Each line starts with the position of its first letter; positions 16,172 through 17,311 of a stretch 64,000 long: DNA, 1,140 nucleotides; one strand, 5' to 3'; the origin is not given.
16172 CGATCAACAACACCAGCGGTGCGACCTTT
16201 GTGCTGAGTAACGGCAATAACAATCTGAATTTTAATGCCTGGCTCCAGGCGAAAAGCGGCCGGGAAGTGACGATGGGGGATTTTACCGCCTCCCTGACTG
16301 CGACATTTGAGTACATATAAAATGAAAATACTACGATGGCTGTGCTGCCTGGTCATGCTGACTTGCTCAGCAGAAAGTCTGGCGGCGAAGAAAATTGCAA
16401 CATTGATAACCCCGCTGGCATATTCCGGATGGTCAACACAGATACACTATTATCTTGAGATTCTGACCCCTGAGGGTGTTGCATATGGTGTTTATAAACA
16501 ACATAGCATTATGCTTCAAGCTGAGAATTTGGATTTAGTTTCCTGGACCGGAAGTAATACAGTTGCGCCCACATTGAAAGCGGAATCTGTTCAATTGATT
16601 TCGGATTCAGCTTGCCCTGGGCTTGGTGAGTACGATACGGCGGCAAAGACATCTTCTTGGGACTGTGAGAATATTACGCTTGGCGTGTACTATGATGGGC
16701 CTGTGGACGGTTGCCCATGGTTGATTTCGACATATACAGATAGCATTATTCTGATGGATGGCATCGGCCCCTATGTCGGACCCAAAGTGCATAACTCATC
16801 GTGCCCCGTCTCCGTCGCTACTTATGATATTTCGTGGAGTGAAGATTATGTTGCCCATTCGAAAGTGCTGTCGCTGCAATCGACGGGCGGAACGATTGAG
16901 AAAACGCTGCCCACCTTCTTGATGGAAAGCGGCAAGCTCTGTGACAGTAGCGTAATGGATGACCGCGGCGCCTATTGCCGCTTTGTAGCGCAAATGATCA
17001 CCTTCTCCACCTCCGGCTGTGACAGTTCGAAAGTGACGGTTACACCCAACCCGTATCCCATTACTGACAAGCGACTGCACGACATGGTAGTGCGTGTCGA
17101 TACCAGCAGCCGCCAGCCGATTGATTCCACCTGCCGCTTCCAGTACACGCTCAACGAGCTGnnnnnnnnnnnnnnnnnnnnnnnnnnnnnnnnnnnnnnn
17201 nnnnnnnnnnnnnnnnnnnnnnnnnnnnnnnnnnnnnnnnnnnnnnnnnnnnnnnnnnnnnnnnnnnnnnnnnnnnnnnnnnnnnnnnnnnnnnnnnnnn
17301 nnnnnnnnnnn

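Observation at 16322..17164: Terminal operon gene yfcO: Cys-rich secreted DUF2544 protein in the position of a tip adhesin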

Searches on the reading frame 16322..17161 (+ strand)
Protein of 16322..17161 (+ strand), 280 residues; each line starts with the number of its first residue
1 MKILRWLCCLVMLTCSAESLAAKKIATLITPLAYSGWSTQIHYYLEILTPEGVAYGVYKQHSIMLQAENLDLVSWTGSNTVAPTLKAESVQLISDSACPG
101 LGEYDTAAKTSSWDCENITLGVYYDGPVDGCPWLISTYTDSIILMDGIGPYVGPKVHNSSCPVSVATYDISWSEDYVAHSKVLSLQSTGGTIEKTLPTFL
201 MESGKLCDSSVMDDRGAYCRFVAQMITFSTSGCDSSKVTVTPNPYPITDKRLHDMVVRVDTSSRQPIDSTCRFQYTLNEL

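Call 4: search_protein_families(library=pfam, proteins=[window:16322-17161:+], max_evalue=0.01)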
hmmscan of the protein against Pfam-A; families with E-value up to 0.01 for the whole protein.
window:16322-17161:+ (280 aa): 1 family
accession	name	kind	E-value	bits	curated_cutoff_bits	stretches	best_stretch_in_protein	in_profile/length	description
PF11245.13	DUF2544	-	2.9e-70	237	25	1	45-280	1-246/246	Protein of unknown function (DUF2544)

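Call 6: search_protein_families(library=ncbifam, proteins=[window:16322-17161:+], max_evalue=0.01)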
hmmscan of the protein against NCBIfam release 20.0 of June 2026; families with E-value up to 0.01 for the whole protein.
window:16322-17161:+ (280 aa): 0 families

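Call 7: search_solved_structures(query=window:16322-17161:+, max_evalue=10, show_alignments=3)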
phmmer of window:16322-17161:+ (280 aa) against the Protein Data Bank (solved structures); distinct sequences matched with E-value up to 10: 6.
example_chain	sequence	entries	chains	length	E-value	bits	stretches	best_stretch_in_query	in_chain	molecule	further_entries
9avu_B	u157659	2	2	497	0.31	13.7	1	125-174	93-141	Acetylcholine receptor subunit gamma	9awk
4aq5_E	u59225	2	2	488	1.2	11.8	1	125-174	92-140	ACETYLCHOLINE RECEPTOR GAMMA SUBUNIT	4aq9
4bog_3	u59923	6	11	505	1.2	11.7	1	125-174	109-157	Acetylcholine receptor gamma subunit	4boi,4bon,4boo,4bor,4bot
9e3e_E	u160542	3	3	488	1.3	11.6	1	125-174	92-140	Acetylcholine receptor subunit gamma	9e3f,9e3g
6uwz_E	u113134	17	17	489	1.3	11.6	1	125-174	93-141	Acetylcholine receptor subunit gamma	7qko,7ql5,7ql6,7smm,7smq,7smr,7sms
9ygm_LL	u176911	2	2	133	1.9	11.1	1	198-262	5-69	60S ribosomal protein eL14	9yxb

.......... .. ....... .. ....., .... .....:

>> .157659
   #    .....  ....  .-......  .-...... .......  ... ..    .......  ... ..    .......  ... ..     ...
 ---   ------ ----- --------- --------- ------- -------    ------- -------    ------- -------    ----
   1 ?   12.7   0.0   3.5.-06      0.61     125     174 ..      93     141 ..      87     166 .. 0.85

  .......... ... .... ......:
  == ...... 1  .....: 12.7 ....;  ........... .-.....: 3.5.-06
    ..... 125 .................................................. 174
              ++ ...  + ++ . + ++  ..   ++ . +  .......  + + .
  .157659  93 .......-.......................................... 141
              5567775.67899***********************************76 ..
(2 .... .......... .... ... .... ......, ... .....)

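Call 9: find_homologous_proteins(query=window:16322-17161:+, max_evalue=0.001)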
Query window:16322-17161:+ (280 aa): 159 proteins with E <= 0.001 among 1008 candidates; the best 120 are listed.
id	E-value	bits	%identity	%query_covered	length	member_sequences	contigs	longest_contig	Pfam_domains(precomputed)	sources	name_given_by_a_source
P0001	1.6e-176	604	95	100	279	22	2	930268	PF11245.14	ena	-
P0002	1.4e-150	518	83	100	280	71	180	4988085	PF11245.14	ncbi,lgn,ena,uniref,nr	ncbi:DUF2544 domain-containing protein [Escherichia coli]|uniref:StfH/YfcO family fimbrial adhesin n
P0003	2.3e-146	505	82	100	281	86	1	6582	PF11245.14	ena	-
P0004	8.0e-139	480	77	100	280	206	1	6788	PF11245.14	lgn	-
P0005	1.7e-132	459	73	100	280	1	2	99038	PF11245.14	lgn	-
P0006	2.0e-132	459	73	100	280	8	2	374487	PF11245.14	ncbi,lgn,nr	ncbi:StfH/YfcO family fimbrial adhesin [Escherichia albertii]|nr:StfH/YfcO family fimbrial adhesin [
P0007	9.7e-132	457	73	100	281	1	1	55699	PF11245.14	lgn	-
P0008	1.3e-127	443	90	78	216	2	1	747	PF11245.14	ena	-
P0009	1.1e-124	434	68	100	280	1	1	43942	PF11245.14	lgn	-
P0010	1.3e-118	414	68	100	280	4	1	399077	PF11245.14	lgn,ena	-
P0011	4.1e-116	405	67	100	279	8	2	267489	PF11245.14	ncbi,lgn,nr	ncbi:StfH/YfcO family fimbrial adhesin [Escherichia albertii]|nr:DUF2544 domain-containing protein [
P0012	1.7e-113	397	65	100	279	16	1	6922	PF11245.14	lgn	-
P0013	3.9e-113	396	65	100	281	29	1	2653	PF11245.14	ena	-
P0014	6.3e-113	395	65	100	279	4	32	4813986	PF11245.14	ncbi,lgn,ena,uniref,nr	ncbi:DUF2544 domain-containing protein [Escherichia coli]|uniref:StfH/YfcO family fimbrial adhesin n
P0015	6.4e-112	392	64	100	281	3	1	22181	PF11245.14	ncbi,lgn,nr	ncbi:TPA: DUF2544 domain-containing protein [Escherichia coli]|nr:DUF2544 domain-containing protein 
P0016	2.3e-111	390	68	100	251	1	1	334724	PF11245.14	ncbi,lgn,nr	ncbi:DUF2544 domain-containing protein [Escherichia coli]|nr:DUF2544 domain-containing protein [Esch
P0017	6.8e-111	388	63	100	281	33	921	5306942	PF11245.14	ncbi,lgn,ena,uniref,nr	ncbi:DUF2544 domain-containing protein [Escherichia coli]|uniref:PF11245 family protein n=1 Tax=Esch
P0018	3.6e-110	386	64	100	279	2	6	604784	PF11245.14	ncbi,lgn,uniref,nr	ncbi:YfcO family protein [Escherichia coli]|uniref:StfH/YfcO family fimbrial adhesin n=1 Tax=Escheri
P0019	7.4e-109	382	86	71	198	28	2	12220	PF11245.14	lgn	-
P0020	1.4e-108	381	64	100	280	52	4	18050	PF11245.14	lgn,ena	-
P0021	5.2e-104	366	60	100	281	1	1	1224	PF11245.14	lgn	-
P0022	1.3e-101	358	59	100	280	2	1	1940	PF11245.14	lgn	-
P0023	1.7e-99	351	57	100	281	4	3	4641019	PF11245.14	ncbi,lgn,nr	ncbi:DUF2544 domain-containing protein [Escherichia coli]|nr:DUF2544 domain-containing protein [Esch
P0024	1.8e-97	344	56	99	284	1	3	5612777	PF11245.14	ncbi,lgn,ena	ncbi:StfH/YfcO family fimbrial adhesin [Pseudocitrobacter corydidari]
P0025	2.7e-97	344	57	100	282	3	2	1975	PF11245.14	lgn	-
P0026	3.6e-96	340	55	100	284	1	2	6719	PF11245.14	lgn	-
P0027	1.4e-95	338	56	100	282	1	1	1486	PF11245.14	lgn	-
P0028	2.5e-95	337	55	100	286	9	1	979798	PF11245.14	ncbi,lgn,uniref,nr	ncbi:StfH/YfcO family fimbrial adhesin [Escherichia albertii]|uniref:StfH/YfcO family fimbrial adhes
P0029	4.1e-94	333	57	100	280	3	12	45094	PF11245.14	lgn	-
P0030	8.4e-94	332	54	99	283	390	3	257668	PF11245.14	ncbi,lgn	ncbi:StfH/YfcO family fimbrial adhesin [Escherichia coli]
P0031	2.3e-92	327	57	93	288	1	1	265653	PF11245.14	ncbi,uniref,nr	ncbi:StfH/YfcO family fimbrial adhesin [Escherichia coli]|uniref:StfH/YfcO family fimbrial adhesin n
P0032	1.1e-90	322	55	95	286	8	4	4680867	PF11245.14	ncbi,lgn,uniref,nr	ncbi:TPA: DUF2544 domain-containing protein [Escherichia coli]|uniref:StfH/YfcO family fimbrial adhe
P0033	3.2e-90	320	56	100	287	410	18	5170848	PF11245.14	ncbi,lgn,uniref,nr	ncbi:StfH/YfcO family fimbrial adhesin [Escherichia coli]|uniref:DUF2544 domain-containing protein n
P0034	7.4e-90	319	43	74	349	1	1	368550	PF11245.14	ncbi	-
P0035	4.5e-89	317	53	99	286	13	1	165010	PF11245.14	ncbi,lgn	ncbi:DUF2544 domain-containing protein [Escherichia coli]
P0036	3.0e-86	307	53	100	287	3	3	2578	PF11245.14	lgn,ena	-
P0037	3.3e-86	307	52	99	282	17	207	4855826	PF11245.14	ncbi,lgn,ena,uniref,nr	ncbi:StfH/YfcO family fimbrial adhesin [Escherichia coli]|uniref:StfH/YfcO family fimbrial adhesin n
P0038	6.6e-86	306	50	99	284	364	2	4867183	PF11245.14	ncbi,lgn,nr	ncbi:DUF2544 domain-containing protein [Escherichia coli]|nr:DUF2544 domain-containing protein [Esch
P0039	1.6e-85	305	53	100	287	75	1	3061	PF11245.14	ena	-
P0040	3.7e-85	304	51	99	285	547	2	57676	PF11245.14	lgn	-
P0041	1.1e-84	302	56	91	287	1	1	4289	PF11245.14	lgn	-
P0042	1.4e-84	302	50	100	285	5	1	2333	PF11245.14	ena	-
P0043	3.3e-84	301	53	99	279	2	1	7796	PF11245.14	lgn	-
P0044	7.2e-83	296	52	100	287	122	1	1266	PF11245.14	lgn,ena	-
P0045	2.4e-81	291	54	89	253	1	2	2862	PF11245.14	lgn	-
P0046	3.9e-80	287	56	87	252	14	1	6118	PF11245.14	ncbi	ncbi:TPA: StfH/YfcO family fimbrial adhesin, partial [Escherichia coli]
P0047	3.1e-79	284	50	99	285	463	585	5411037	PF11245.14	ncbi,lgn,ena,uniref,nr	ncbi:TPA: DUF2544 domain-containing protein [Escherichia coli]|uniref:DUF2544 domain-containing prot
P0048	3.1e-78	281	51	99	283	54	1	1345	PF11245.14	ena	-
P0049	1.3e-77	279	51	99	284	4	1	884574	PF11245.14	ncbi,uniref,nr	ncbi:DUF2544 domain-containing protein [Escherichia coli]|uniref:StfH/YfcO family fimbrial adhesin n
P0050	1.4e-77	279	49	100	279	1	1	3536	PF11245.14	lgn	-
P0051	6.8e-77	277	51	99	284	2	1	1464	PF11245.14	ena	-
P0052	9.4e-77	276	49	99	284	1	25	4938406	PF11245.14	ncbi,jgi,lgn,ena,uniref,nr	ncbi:adhesin [Escherichia coli]|uniref:StfH/YfcO family fimbrial adhesin n=1 Tax=Escherichia coli Ta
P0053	1.0e-76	276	49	100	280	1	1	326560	PF11245.14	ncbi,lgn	-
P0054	1.1e-76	276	49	99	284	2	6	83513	PF11245.14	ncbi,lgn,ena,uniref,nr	ncbi:StfH/YfcO family fimbrial adhesin [Escherichia coli]|uniref:StfH/YfcO family fimbrial adhesin n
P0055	1.4e-76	276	49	99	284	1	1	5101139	PF11245.14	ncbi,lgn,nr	ncbi:DUF2544 domain-containing protein [Escherichia coli]|nr:DUF2544 domain-containing protein [Esch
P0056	1.9e-76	275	50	99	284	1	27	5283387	PF11245.14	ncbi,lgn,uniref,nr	ncbi:TPA: StfH/YfcO family fimbrial adhesin [Escherichia coli]|uniref:StfH/YfcO family fimbrial adhe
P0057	2.1e-76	275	50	99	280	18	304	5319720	PF11245.14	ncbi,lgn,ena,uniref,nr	ncbi:TPA: StfH/YfcO family fimbrial adhesin [Escherichia coli]|uniref:DUF2544 domain-containing prot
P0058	2.4e-76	275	51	99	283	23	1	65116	PF11245.14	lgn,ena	-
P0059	4.3e-76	274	53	100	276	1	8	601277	PF11245.14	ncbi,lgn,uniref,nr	ncbi:StfH/YfcO family fimbrial adhesin [Escherichia albertii]|uniref:StfH/YfcO family fimbrial adhes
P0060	1.2e-75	273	50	95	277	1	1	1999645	PF11245.14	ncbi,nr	ncbi:putative fimbrial adhesin YfcO [Escherichia coli TA054]|nr:putative fimbrial adhesin YfcO [Esch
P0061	4.8e-75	271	49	99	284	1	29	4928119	PF11245.14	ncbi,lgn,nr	ncbi:DUF2544 domain-containing protein [Escherichia coli]|nr:DUF2544 domain-containing protein [Esch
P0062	5.8e-75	270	50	100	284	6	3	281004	PF11245.14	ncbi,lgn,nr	ncbi:DUF2544 domain-containing protein [Escherichia coli]|nr:DUF2544 domain-containing protein [Esch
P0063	6.4e-75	270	50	99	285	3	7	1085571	PF11245.14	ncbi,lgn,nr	ncbi:DUF2544 domain-containing protein [Escherichia coli]|nr:DUF2544 domain-containing protein [Esch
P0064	2.1e-74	269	46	100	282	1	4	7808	PF11245.14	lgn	-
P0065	2.3e-74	268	50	99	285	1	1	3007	PF11245.14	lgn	-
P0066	2.7e-74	268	52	88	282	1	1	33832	PF11245.14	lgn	-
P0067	5.3e-74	267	49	99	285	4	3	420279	PF11245.14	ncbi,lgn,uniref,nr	ncbi:TPA: DUF2544 domain-containing protein [Escherichia coli]|uniref:StfH/YfcO family fimbrial adhe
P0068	1.1e-73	266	48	100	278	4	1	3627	PF11245.14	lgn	-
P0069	1.5e-73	266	48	99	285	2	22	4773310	PF11245.14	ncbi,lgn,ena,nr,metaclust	ncbi:DUF2544 domain-containing protein [Escherichia coli]|nr:StfH/YfcO family fimbrial adhesin [Esch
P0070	1.8e-73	265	48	99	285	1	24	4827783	PF11245.14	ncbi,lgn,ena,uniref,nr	ncbi:StfH/YfcO family fimbrial adhesin [Escherichia coli]|uniref:StfH/YfcO family fimbrial adhesin n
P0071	2.1e-73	265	48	99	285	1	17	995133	PF11245.14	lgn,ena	-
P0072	2.9e-73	265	50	100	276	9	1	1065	PF11245.14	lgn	-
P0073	4.3e-73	264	48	99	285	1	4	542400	PF11245.14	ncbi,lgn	ncbi:TPA: StfH/YfcO family fimbrial adhesin [Escherichia coli]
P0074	5.3e-73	264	48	99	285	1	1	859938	PF11245.14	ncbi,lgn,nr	ncbi:DUF2544 domain-containing protein [Escherichia coli]|nr:DUF2544 domain-containing protein [Esch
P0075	1.5e-72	263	44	97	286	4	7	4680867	PF11245.14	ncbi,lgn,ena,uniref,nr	ncbi:TPA: DUF2544 domain-containing protein [Escherichia coli]|uniref:StfH/YfcO family fimbrial adhe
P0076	2.0e-72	262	52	88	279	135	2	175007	PF11245.14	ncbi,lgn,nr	ncbi:DUF2544 domain-containing protein [Escherichia coli]|nr:DUF2544 domain-containing protein [Esch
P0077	2.1e-72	262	48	99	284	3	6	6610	PF11245.14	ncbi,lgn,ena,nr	ncbi:TPA: StfH/YfcO family fimbrial adhesin [Escherichia coli]|nr:DUF2544 domain-containing protein 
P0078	2.4e-72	262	49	99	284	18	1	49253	PF11245.14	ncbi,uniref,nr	ncbi:StfH/YfcO family fimbrial adhesin [Escherichia coli]|uniref:StfH/YfcO family fimbrial adhesin n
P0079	4.7e-72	261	48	99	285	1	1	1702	PF11245.14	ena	-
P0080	6.8e-72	260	48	99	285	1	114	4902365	PF11245.14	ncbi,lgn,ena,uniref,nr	ncbi:DUF2544 domain-containing protein [Escherichia coli]|uniref:StfH/YfcO family fimbrial adhesin n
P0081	7.0e-72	260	52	89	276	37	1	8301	PF11245.14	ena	-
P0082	9.2e-72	260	50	88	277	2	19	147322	PF11245.14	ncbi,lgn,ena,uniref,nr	ncbi:StfH/YfcO family fimbrial adhesin [Escherichia coli]|uniref:StfH/YfcO family fimbrial adhesin n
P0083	1.7e-71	259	50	92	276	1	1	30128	PF11245.14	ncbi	ncbi:TPA: StfH/YfcO family fimbrial adhesin [Escherichia coli]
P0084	1.8e-71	259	48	99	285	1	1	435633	PF11245.14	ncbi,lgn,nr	ncbi:DUF2544 domain-containing protein [Escherichia coli]|nr:DUF2544 domain-containing protein [Esch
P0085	2.4e-71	259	51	100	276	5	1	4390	PF11245.14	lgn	-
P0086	4.8e-71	258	48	99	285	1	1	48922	PF11245.14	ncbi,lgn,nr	ncbi:TPA: DUF2544 domain-containing protein [Escherichia coli]|nr:DUF2544 domain-containing protein 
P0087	5.2e-71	257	48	99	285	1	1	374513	PF11245.14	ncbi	-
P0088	1.1e-70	256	50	100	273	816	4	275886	PF11245.14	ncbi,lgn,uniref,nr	ncbi:fimbrial adhesin YfcO [Escherichia coli]|uniref:fimbrial adhesin YfcO n=1 Tax=Escherichia coli 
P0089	1.2e-70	256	47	100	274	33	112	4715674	PF11245.14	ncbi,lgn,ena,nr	ncbi:StfH/YfcO family fimbrial adhesin [Escherichia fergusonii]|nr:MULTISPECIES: StfH/YfcO family fi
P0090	2.8e-70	255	46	100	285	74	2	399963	PF11245.14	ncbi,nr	ncbi:TPA: DUF2544 domain-containing protein [Escherichia albertii]|nr:DUF2544 domain-containing prot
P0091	2.9e-70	255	50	100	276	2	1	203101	PF11245.14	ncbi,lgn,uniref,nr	ncbi:StfH/YfcO family fimbrial adhesin [Pseudocitrobacter sp. 2023EL-00150]|uniref:StfH/YfcO family 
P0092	6.2e-70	254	49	100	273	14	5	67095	PF11245.14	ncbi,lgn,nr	ncbi:DUF2544 domain-containing protein [Escherichia coli]|nr:DUF2544 domain-containing protein [Esch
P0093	1.2e-69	253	48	100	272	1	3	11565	PF11245.14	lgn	-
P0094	1.2e-69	253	49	100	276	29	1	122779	PF11245.14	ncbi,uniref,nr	ncbi:StfH/YfcO family fimbrial adhesin [Escherichia coli]|uniref:StfH/YfcO family fimbrial adhesin n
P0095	1.4e-69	253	48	93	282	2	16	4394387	PF11245.14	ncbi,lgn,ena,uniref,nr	ncbi:TPA: StfH/YfcO family fimbrial adhesin [Escherichia coli]|uniref:StfH/YfcO family fimbrial adhe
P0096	1.3e-68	250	53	88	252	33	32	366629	PF11245.14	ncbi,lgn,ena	-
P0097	1.4e-68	249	49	100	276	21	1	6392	PF11245.14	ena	-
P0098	1.7e-68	249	47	100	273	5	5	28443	PF11245.14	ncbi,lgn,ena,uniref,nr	ncbi:DUF2544 domain-containing protein [Escherichia coli]|uniref:StfH/YfcO family fimbrial adhesin n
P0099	2.0e-68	249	44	100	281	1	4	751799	PF11245.14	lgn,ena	-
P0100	2.2e-68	249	53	88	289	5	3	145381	PF11245.14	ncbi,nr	ncbi:TPA: DUF2544 domain-containing protein [Escherichia coli]|nr:DUF2544 domain-containing protein 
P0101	2.3e-68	249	45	100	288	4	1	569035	PF11245.14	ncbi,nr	ncbi:TPA: DUF2544 domain-containing protein [Escherichia coli]|nr:DUF2544 domain-containing protein 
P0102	3.6e-68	248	44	100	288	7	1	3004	PF11245.14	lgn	-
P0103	3.9e-68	248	46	99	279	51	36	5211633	PF11245.14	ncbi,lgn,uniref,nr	ncbi:TPA: DUF2544 domain-containing protein [Escherichia coli]|uniref:StfH/YfcO family fimbrial adhe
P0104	5.8e-68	247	45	100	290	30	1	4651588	PF11245.14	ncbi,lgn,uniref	ncbi:StfH/YfcO family fimbrial adhesin [Escherichia ruysiae]|uniref:StfH/YfcO family fimbrial adhesi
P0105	1.1e-67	247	48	100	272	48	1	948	PF11245.14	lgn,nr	nr:DUF2544 domain-containing protein [Escherichia coli]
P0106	1.4e-67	246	45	100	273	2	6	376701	PF11245.14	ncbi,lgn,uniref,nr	ncbi:hypothetical protein CRG95_18505 [Escherichia sp. E4208]|uniref:StfH/YfcO family fimbrial adhes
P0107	2.0e-67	246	51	88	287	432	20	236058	PF11245.14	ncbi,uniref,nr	ncbi:TPA: StfH/YfcO family fimbrial adhesin [Escherichia coli]|uniref:DUF2544 domain-containing prot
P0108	6.5e-67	244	55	81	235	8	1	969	PF11245.14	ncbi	ncbi:StfH/YfcO family fimbrial adhesin, partial [Escherichia coli]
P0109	6.9e-67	244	54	84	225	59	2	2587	PF11245.14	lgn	-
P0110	7.0e-67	244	46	100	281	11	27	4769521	PF11245.14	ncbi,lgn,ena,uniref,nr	ncbi:DUF2544 domain-containing protein [Escherichia coli]|uniref:StfH/YfcO family fimbrial adhesin n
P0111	1.2e-66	243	44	100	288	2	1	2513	PF11245.14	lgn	-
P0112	2.0e-66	242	45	100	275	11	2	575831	PF11245.14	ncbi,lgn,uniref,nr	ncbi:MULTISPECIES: StfH/YfcO family fimbrial adhesin [unclassified Escherichia]|uniref:StfH/YfcO fam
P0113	2.0e-66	242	46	87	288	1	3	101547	PF11245.14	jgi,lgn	jgi:hypothetical protein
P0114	3.4e-66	242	47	100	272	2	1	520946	PF11245.14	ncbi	ncbi:fimbrial adhesin YfcO [Escherichia coli]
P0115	4.5e-66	241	43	100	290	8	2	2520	PF11245.14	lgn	-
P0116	1.4e-65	240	51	88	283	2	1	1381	PF11245.14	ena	-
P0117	1.4e-65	240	43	100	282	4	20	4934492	PF11245.14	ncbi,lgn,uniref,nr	ncbi:StfH/YfcO family fimbrial adhesin [Escherichia fergusonii]|uniref:StfH/YfcO family fimbrial adh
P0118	1.8e-65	239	51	86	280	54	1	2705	PF11245.14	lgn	-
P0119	2.1e-65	239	46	94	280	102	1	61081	PF11245.14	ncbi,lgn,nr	ncbi:DUF2544 domain-containing protein [Escherichia coli]|nr:DUF2544 domain-containing protein [Esch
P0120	1.1e-64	237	46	99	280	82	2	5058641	PF11245.14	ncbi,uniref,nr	ncbi:YfcO family protein [Escherichia coli]|uniref:StfH/YfcO family fimbrial adhesin n=1 Tax=Escheri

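Call 18: search_protein_representatives(protein=window:16322-17161:+)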
Query: 280 residues. Proteins with E-value up to 0.001 (for the whole library): 55; up to 1e-10: 40; up to 1e-30: 18. The best 55 are listed.
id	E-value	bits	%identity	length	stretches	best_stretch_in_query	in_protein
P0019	2.3e-109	381.5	87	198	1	1-197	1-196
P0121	5.9e-90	317.9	55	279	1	1-279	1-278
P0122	1.1e-77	277.6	48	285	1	1-279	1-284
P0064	6.6e-75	268.5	50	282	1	1-280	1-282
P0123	9.4e-67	241.8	45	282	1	1-279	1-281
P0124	7.4e-63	229.0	46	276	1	8-280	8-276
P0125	2.4e-59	217.5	50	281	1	38-280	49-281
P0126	4.7e-56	206.7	47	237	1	1-222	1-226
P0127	9.7e-53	195.8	44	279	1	7-280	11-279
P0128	2.3e-47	178.2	88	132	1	1-101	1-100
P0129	9.4e-43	163.0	41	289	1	7-280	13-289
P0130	1.8e-40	155.5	42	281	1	39-280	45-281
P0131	3.9e-37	144.6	38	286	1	2-279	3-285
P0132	2.5e-36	142.0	43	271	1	95-277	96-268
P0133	3.4e-36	141.5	40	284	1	43-280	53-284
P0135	1.1e-32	130.0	36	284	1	9-280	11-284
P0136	3.6e-31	125.0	38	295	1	39-280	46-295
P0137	8.0e-28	114.1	32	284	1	35-280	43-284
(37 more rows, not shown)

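Call 26: predict_structure(alignment_id=A1)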
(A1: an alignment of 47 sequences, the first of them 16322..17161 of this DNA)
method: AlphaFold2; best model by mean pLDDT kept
length: 280 residues; sequences in the alignment: 47
mean_pLDDT: 92.2   pTM: 0.81
mean pLDDT of the five models: 92.2, 91.7, 91.5, 90.4, 90.2
residues with pLDDT >= 90: 217; 70-90: 57; 50-70: 6; < 50: 0
segments of 3 or more residues with pLDDT < 50: none
pLDDT, mean of each block of 10 residues (from residue 1): 85 70 92 97 95 94 95 90 96 97 95 98 84 93 96 94 89 96 91 96 94 89 92 94 94 95 88 90
secondary structure, 60 per line:
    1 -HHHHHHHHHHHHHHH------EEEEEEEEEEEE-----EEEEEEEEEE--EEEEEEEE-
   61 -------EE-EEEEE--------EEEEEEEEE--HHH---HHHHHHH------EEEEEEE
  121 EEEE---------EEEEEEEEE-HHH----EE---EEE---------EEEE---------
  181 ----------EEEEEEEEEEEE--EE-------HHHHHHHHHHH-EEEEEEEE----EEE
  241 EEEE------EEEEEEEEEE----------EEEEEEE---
elements in order: H2-16 E23-34 E40-49 E52-59 E71-75 E84-92 H101-107 E114-124 E134-142 E156-158 E168-171 E191-202 H214-224 E226-233 E238-244 E251-260 E271-277
